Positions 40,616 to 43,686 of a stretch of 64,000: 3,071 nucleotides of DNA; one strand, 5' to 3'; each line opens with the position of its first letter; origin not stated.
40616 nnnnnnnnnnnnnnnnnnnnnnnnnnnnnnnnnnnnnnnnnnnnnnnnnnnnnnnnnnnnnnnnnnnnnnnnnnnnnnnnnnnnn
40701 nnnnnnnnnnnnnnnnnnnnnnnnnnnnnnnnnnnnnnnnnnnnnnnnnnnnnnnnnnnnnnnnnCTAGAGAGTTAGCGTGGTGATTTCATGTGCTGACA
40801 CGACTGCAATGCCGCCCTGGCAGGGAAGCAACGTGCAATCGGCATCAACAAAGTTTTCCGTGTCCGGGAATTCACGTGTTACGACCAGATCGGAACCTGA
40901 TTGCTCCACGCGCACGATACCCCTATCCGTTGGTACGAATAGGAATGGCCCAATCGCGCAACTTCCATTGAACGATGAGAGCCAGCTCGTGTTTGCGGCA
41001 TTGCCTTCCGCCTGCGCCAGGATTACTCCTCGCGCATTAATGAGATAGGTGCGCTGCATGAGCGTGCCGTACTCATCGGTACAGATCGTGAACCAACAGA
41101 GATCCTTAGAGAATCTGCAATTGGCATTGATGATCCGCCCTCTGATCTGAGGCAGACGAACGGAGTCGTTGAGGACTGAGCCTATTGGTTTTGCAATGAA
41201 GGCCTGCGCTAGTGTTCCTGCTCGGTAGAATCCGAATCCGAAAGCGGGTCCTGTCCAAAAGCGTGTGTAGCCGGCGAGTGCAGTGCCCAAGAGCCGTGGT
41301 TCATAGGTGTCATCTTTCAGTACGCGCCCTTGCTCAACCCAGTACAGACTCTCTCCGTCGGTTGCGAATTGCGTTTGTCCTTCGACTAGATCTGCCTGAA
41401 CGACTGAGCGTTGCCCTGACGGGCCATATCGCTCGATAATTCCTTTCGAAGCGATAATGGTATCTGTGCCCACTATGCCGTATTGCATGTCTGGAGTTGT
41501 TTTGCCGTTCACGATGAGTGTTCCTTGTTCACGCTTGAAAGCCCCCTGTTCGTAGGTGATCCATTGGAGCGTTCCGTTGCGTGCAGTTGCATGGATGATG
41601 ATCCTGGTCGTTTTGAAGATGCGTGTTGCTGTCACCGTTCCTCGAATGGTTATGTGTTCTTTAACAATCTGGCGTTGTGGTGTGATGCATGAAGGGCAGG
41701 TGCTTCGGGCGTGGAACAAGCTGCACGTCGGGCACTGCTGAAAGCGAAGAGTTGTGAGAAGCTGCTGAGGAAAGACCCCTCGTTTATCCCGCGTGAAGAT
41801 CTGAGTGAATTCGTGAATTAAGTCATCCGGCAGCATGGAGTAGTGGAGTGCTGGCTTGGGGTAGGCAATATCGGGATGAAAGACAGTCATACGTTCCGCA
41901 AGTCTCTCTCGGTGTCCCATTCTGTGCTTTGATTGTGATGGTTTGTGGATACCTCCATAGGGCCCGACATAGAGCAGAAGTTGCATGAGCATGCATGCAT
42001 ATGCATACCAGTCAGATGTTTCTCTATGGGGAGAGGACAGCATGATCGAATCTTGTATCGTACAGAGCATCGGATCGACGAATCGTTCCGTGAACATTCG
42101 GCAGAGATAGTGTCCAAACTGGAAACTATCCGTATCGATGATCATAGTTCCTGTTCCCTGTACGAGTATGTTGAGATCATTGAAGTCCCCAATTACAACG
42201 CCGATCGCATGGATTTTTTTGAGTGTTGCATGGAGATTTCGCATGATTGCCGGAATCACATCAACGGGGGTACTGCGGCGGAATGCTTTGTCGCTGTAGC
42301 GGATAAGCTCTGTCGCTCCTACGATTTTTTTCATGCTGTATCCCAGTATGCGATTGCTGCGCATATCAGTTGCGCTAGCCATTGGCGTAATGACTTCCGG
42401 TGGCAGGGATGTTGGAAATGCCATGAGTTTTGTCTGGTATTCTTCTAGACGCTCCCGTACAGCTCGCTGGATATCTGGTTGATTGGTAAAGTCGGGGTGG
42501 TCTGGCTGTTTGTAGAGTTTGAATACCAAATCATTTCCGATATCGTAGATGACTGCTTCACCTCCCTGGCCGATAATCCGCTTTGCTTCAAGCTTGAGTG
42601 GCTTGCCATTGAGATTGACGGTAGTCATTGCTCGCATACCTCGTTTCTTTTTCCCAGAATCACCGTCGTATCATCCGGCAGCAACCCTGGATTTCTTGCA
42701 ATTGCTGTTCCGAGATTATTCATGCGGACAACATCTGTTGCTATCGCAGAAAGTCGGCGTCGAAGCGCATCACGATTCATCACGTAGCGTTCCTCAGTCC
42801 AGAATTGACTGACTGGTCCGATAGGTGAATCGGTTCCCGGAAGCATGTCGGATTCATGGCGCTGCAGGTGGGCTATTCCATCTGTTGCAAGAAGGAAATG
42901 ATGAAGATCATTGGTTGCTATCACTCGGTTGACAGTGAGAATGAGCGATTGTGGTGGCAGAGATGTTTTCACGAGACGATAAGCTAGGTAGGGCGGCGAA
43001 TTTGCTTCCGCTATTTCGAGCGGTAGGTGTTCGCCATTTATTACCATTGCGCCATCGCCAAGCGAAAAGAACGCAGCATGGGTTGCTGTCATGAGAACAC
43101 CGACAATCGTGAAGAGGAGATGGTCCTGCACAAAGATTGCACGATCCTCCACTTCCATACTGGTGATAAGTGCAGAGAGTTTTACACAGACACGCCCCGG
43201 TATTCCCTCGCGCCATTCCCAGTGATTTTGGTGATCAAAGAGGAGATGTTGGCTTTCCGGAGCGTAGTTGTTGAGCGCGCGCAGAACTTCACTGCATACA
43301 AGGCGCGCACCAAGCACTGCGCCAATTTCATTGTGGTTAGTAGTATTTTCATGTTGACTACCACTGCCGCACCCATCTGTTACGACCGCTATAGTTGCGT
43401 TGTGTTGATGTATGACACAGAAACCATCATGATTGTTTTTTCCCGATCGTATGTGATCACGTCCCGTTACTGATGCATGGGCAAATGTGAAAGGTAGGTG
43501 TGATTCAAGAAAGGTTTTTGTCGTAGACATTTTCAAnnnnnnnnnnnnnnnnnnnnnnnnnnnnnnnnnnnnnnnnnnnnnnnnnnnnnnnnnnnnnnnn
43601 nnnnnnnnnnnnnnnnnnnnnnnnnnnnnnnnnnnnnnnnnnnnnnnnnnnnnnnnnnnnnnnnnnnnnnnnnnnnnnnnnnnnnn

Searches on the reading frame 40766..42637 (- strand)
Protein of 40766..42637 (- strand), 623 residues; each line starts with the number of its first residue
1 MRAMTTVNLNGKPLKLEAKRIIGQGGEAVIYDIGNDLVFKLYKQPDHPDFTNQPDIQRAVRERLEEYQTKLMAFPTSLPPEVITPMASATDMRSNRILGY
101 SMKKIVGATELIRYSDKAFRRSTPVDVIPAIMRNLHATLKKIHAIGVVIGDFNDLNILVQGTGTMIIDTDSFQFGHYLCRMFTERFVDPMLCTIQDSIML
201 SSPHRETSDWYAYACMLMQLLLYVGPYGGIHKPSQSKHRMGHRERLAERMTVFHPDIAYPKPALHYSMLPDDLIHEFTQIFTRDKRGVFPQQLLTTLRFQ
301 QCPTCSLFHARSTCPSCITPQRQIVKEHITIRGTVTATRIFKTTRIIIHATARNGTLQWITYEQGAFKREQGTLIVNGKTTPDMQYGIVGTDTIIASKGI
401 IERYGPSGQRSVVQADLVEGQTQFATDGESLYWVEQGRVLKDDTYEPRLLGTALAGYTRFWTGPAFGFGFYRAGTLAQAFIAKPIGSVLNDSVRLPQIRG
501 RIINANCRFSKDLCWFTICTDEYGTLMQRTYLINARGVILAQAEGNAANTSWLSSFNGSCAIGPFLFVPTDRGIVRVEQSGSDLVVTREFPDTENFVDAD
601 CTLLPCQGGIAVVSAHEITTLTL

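Call 7: search_protein_families(library=pfam, proteins=[window:40766-42637:-])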
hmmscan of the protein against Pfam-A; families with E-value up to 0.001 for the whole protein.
window:40766-42637:- (623 aa): 1 family
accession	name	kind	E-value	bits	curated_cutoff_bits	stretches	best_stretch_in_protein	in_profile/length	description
PF00069.31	Pkinase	-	0.00026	20.9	31.7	1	123-248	95-218/263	Protein kinase domain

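Call 34: search_protein_families(library=padloc, proteins=[window:40766-42637:-], max_evalue=0.01)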
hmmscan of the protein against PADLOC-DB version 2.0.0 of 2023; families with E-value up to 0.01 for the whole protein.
window:40766-42637:- (623 aa): 0 families

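Call 35: search_protein_families(library=ncbifam, proteins=[window:40766-42637:-], max_evalue=0.01)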
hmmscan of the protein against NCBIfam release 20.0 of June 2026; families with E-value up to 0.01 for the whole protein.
window:40766-42637:- (623 aa): 3 families
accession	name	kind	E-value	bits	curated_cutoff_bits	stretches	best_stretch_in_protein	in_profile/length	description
NF038150.1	lanthi_synth_IV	equivalog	9.6e-07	27.5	650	1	113-251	282-416/851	class IV lanthionine synthetase LanL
NF038151.1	lanthi_synth_III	equivalog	6e-05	21.6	575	1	126-244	336-446/833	class III lanthionine synthetase LanKC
TIGR03724.2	arch_bud32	equivalog_domain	0.0033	17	125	1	81-169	54-128/193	KEOPS complex kinase/ATPase Bud32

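Call 54: search_solved_structures(query=window:40766-42637:-, max_evalue=0.01)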
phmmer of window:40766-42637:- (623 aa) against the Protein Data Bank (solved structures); distinct sequences matched with E-value up to 0.01: 0.

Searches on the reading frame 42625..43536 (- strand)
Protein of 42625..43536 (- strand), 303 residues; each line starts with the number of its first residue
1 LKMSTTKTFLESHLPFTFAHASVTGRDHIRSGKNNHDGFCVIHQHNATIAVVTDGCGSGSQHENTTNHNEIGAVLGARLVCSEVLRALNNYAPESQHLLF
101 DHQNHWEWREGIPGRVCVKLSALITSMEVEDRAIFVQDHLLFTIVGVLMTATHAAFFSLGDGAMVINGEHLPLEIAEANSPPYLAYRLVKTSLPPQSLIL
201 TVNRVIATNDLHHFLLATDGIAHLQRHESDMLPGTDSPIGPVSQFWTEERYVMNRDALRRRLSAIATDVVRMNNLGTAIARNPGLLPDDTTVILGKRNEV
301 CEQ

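Call 7: search_protein_families(library=pfam, proteins=[window:42625-43536:-])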
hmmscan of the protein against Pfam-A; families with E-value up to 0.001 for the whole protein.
window:42625-43536:- (303 aa): 1 family
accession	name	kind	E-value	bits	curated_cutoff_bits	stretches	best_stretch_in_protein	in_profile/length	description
PF13672.11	PP2C_2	-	6.2e-16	59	24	1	24-233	1-179/209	Protein phosphatase 2C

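Call 34: search_protein_families(library=padloc, proteins=[window:42625-43536:-], max_evalue=0.01)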
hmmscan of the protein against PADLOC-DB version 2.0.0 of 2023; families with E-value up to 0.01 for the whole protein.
window:42625-43536:- (303 aa): 0 families

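Call 35: search_protein_families(library=ncbifam, proteins=[window:42625-43536:-], max_evalue=0.01)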
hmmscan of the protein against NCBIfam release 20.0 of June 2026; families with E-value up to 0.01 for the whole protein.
window:42625-43536:- (303 aa): 0 families
